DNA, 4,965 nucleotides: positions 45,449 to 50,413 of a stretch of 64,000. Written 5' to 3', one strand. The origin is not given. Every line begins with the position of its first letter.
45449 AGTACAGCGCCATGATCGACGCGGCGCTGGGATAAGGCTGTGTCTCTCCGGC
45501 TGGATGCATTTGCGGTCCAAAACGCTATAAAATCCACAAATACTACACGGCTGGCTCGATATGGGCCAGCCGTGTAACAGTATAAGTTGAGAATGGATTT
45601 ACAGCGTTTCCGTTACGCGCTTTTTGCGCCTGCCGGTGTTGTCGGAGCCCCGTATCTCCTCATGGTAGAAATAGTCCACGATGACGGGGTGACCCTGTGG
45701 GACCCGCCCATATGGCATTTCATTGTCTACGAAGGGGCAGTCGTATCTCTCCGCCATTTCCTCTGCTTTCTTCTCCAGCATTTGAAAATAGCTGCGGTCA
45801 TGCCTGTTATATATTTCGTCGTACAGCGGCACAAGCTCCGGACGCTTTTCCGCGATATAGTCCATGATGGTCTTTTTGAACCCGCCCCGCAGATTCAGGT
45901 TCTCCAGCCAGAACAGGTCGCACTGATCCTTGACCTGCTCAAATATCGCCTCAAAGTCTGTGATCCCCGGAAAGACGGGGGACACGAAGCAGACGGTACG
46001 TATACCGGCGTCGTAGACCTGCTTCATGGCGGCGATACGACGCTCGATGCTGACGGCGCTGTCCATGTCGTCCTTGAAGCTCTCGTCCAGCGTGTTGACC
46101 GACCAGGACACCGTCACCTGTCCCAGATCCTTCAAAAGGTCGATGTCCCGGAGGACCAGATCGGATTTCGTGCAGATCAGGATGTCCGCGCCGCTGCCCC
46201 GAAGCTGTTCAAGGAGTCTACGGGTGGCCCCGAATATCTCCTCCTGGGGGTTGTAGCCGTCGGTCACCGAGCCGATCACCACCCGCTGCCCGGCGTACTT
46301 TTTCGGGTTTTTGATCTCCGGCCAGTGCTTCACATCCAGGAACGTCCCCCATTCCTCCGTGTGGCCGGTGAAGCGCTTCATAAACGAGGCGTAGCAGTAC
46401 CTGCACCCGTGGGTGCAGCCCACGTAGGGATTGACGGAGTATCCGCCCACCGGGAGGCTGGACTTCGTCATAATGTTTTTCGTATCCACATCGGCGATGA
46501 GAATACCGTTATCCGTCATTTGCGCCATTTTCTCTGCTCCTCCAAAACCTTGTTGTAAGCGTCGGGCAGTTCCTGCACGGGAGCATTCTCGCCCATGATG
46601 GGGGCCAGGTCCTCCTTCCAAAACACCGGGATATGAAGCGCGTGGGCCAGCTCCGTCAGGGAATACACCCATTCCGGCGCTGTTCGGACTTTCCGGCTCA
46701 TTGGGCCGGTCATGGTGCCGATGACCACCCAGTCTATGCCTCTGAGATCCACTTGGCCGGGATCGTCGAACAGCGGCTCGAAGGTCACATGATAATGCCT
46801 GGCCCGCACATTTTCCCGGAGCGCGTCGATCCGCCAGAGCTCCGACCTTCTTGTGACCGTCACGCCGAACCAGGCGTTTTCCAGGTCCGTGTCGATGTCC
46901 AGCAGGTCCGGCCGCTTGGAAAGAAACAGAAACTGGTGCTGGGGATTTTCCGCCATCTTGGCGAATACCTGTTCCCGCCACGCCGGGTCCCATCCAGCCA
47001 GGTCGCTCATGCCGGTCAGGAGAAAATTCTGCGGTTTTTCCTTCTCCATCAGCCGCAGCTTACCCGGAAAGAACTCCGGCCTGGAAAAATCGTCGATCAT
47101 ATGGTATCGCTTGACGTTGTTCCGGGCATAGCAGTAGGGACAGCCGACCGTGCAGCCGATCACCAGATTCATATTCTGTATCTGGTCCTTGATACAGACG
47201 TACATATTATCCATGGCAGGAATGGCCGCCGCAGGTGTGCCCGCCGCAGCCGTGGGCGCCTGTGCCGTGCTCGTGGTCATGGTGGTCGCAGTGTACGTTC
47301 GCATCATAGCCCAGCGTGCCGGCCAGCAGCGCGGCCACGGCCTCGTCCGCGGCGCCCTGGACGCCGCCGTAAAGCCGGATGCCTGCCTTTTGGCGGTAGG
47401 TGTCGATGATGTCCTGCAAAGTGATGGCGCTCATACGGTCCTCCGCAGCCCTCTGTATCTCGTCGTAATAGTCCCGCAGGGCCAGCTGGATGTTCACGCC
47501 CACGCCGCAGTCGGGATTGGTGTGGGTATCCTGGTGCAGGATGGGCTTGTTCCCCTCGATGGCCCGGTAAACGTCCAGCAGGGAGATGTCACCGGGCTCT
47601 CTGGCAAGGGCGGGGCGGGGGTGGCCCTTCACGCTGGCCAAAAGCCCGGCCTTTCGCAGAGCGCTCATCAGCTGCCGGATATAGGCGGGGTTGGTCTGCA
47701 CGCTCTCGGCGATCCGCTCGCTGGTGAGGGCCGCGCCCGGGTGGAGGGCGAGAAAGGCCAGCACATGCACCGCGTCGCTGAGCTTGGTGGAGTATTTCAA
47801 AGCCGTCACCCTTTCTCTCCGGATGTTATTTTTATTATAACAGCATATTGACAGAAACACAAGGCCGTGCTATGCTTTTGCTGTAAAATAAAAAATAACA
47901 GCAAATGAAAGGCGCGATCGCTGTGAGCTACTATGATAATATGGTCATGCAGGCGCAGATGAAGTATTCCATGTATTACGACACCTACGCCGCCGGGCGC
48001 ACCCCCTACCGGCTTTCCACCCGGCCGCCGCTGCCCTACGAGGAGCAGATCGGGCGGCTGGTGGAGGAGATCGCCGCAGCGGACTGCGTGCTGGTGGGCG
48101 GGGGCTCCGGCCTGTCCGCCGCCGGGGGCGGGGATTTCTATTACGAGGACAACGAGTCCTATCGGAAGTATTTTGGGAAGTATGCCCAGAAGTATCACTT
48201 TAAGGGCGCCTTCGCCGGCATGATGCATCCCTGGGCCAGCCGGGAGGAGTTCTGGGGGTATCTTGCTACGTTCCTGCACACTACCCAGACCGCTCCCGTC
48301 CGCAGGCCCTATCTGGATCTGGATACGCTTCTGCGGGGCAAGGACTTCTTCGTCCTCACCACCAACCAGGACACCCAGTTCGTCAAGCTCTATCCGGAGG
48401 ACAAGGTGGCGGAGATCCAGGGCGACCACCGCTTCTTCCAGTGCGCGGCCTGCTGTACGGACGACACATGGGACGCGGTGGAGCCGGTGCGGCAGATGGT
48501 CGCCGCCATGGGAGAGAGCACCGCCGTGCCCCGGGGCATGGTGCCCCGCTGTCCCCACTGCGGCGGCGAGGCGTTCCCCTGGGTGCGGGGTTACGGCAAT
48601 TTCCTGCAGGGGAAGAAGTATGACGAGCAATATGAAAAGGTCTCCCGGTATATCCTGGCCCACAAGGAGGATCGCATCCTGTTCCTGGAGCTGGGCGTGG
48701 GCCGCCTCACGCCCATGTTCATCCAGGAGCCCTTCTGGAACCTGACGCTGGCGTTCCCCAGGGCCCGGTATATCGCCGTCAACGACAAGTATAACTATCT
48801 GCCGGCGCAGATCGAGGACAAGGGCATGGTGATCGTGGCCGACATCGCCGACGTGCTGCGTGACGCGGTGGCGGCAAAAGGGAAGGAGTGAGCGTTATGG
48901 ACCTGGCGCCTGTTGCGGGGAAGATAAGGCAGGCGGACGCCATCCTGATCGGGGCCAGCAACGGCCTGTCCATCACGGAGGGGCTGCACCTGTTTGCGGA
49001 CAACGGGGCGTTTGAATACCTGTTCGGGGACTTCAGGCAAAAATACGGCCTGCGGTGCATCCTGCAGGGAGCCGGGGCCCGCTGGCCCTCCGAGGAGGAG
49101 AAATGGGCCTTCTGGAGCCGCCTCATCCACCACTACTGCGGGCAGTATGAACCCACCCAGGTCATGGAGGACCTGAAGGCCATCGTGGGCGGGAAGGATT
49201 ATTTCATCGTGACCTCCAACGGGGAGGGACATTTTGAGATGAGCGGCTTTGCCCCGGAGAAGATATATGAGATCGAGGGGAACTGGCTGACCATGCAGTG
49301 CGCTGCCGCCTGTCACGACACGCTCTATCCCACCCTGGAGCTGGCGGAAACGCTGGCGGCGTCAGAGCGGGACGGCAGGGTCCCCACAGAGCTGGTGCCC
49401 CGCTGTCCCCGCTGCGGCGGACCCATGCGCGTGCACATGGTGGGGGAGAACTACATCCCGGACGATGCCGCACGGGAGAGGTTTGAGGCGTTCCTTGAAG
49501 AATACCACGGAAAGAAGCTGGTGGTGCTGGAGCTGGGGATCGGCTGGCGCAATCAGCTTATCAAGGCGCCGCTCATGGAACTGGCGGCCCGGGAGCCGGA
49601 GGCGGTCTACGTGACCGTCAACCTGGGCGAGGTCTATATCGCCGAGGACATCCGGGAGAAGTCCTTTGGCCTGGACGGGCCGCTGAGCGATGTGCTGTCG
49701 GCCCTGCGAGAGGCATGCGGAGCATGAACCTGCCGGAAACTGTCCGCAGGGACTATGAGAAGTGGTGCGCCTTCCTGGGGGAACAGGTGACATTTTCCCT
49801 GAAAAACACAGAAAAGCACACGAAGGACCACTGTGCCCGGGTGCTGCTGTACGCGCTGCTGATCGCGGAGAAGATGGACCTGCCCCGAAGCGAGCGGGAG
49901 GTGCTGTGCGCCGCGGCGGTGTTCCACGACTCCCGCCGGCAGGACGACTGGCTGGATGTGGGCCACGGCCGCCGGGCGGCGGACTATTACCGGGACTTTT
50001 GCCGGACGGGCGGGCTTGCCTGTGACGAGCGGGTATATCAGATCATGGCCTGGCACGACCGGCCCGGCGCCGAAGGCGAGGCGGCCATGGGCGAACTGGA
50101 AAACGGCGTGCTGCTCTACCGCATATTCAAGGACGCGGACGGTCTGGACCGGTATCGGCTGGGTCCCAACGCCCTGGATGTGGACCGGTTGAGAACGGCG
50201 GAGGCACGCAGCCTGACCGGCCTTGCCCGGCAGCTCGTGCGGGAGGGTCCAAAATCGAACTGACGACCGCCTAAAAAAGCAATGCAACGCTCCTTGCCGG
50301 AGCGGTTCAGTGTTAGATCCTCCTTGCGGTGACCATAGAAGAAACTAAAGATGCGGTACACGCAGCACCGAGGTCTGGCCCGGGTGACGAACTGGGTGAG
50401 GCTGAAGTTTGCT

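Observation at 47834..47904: Interdigitated divergent promoters tie the rSAM operon and the Sir2-HD operon to one control region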

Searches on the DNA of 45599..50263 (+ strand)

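Call 13: search_dna_similar(query=window:45599-50263:+, collection=plasmids, mode=near, max_rows=20)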
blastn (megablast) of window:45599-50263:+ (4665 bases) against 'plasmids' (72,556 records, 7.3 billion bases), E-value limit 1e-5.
No match.

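Call 55: search_rna_families(source=window, start=47500, end=48200, threshold=evalue, max_evalue=1)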
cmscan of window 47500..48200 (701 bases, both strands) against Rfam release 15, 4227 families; matches with E-value up to 1: 1.
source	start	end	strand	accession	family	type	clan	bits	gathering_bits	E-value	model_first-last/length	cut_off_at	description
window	47543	47555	-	RF03092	Ocean-VII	Gene; sRNA;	-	12.8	53.5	0.74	22-34/41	no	Ocean-VII RNA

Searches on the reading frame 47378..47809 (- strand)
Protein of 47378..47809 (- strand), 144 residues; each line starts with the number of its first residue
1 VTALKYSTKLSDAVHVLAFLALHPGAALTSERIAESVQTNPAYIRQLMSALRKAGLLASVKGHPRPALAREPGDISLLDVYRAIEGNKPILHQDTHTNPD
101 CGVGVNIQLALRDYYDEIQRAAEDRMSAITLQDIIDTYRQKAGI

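Call 50: search_solved_structures(query=window:47378-47809:-, max_evalue=0.001, show_alignments=1)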
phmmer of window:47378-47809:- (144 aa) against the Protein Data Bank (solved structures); distinct sequences matched with E-value up to 0.001: 10.
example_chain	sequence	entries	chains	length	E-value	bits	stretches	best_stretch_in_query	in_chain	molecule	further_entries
1xd7_A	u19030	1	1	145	2.8e-25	92.5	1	7-136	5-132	ywnA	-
1ylf_A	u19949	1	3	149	3.5e-23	85.7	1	2-142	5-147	RRF2 family protein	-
4cic_A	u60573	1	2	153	5.6e-13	52.7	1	3-136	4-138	TRANSCRIPTIONAL REGULATOR, BADM/RRF2 FAMILY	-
6y45_A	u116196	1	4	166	7e-07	33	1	25-90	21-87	Rrf2 family transcriptional regulator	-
6hsd_A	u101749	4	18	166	1.8e-06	31.7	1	25-90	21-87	Rrf2 family transcriptional regulator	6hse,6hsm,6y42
2y75_A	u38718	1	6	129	4.9e-06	30.3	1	4-90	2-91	HTH-TYPE TRANSCRIPTIONAL REGULATOR CYMR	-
3t8r_A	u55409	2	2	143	8.3e-06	29.5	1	3-116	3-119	Staphylococcus aureus CymR | Staphylococcus aureus CymR (oxidized form)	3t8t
7zpn_A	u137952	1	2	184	9.6e-05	26.1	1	4-93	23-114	HTH-type transcriptional regulator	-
3k69_A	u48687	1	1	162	0.00011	25.9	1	10-81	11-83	Putative transcription regulator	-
3lwf_A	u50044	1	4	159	0.0005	23.8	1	18-117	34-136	Putative transcriptional regulator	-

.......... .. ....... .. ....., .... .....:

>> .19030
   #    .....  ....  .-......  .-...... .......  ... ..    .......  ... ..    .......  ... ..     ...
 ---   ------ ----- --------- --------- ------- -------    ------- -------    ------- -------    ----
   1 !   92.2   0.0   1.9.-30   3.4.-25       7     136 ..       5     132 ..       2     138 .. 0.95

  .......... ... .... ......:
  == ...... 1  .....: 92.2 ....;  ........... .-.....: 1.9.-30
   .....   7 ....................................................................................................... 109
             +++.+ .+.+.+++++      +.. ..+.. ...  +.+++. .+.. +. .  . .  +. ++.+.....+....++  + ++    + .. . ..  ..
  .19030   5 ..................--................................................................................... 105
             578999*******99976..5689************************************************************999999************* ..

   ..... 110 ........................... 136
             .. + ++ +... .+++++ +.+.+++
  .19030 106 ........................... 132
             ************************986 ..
